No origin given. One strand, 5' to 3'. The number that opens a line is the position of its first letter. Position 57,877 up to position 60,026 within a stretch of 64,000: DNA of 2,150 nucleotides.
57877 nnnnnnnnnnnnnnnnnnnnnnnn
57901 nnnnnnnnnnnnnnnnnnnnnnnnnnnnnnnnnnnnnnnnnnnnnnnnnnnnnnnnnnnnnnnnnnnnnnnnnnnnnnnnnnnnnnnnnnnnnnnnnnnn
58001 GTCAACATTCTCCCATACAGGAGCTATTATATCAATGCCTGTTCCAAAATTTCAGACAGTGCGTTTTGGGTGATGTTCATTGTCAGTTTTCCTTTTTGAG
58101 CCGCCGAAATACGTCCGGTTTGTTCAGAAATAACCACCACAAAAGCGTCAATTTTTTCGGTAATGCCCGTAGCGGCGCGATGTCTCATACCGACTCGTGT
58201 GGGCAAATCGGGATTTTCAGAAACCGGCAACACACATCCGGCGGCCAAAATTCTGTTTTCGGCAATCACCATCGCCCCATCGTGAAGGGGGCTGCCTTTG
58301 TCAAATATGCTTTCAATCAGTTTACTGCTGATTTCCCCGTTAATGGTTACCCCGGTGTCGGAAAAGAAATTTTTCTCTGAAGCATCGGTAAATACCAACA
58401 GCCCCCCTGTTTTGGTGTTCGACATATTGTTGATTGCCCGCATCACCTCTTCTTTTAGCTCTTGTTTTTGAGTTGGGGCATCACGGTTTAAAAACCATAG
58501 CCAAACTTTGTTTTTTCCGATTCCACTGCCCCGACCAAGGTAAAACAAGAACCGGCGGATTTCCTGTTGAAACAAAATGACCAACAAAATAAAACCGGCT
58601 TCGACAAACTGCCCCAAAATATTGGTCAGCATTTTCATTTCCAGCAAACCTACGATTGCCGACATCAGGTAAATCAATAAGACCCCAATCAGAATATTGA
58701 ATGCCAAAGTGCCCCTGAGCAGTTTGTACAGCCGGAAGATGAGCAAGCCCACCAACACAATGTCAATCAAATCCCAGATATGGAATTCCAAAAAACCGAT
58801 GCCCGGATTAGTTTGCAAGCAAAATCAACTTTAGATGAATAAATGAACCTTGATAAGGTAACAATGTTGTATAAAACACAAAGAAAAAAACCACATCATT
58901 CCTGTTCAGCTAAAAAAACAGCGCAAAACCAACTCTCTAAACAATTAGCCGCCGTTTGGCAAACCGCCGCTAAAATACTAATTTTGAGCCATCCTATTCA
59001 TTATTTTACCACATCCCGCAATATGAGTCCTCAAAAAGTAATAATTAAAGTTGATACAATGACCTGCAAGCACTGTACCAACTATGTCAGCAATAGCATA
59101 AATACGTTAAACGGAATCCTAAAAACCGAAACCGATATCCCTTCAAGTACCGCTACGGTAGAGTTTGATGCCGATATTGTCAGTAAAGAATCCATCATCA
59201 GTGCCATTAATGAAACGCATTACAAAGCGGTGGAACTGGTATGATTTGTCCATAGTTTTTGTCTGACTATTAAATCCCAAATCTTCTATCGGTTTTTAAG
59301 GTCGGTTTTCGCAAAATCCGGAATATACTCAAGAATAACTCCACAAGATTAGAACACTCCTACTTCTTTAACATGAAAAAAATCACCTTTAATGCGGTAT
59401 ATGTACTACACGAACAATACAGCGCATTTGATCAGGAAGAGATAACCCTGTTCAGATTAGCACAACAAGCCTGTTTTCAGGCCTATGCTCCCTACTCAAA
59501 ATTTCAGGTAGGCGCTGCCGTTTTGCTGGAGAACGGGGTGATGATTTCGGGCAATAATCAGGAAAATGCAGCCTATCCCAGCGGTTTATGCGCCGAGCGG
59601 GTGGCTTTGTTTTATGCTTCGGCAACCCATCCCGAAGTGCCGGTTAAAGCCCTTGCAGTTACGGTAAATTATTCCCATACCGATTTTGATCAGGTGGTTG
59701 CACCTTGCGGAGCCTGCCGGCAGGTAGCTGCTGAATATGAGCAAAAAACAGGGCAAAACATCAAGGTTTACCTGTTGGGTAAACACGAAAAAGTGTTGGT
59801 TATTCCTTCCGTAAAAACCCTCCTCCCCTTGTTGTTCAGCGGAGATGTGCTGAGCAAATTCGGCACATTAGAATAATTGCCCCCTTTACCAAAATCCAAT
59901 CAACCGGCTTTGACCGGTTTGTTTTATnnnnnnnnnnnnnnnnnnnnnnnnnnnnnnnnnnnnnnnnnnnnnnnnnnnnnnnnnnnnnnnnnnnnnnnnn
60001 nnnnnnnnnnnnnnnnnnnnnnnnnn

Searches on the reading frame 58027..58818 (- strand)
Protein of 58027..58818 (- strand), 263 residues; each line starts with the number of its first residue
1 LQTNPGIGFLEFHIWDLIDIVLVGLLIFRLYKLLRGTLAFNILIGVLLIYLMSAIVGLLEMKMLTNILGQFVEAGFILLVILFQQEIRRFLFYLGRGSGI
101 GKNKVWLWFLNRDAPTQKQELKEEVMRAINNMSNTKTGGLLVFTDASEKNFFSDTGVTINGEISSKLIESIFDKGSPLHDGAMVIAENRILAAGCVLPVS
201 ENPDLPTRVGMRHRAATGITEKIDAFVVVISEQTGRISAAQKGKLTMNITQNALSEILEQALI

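Call 76: search_protein_families(library=pfam, proteins=[window:58027-58818:-], max_evalue=0.001)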
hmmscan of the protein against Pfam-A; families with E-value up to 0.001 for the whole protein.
window:58027-58818:- (263 aa): 2 families
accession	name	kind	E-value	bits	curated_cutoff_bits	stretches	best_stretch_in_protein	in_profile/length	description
PF02457.21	DAC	-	5.9e-40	136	27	1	127-245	2-119/119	DisA bacterial checkpoint controller nucleotide-binding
PF19293.4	CdaA_N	-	5.6e-17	62.1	23.8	1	9-87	2-81/81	CdaA N-terminal transmembrane domain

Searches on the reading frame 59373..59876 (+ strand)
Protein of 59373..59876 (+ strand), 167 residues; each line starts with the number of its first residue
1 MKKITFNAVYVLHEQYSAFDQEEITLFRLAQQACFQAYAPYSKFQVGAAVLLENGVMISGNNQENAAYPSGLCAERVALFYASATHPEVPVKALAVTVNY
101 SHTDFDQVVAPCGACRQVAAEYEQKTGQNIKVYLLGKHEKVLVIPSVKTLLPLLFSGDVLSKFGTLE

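Call 76: search_protein_families(library=pfam, proteins=[window:59373-59876:+], max_evalue=0.001)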
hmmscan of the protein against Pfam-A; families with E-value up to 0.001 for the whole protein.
window:59373-59876:+ (167 aa): 2 families
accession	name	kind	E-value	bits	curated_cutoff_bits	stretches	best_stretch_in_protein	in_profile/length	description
PF00383.29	dCMP_cyt_deam_1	-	2.6e-14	53.4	25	1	23-123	4-94/102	Cytidine and deoxycytidylate deaminase zinc-binding region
PF08211.18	dCMP_cyt_deam_2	-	3.3e-08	34.3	25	1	20-103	38-121/130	Cytidine and deoxycytidylate deaminase zinc-binding region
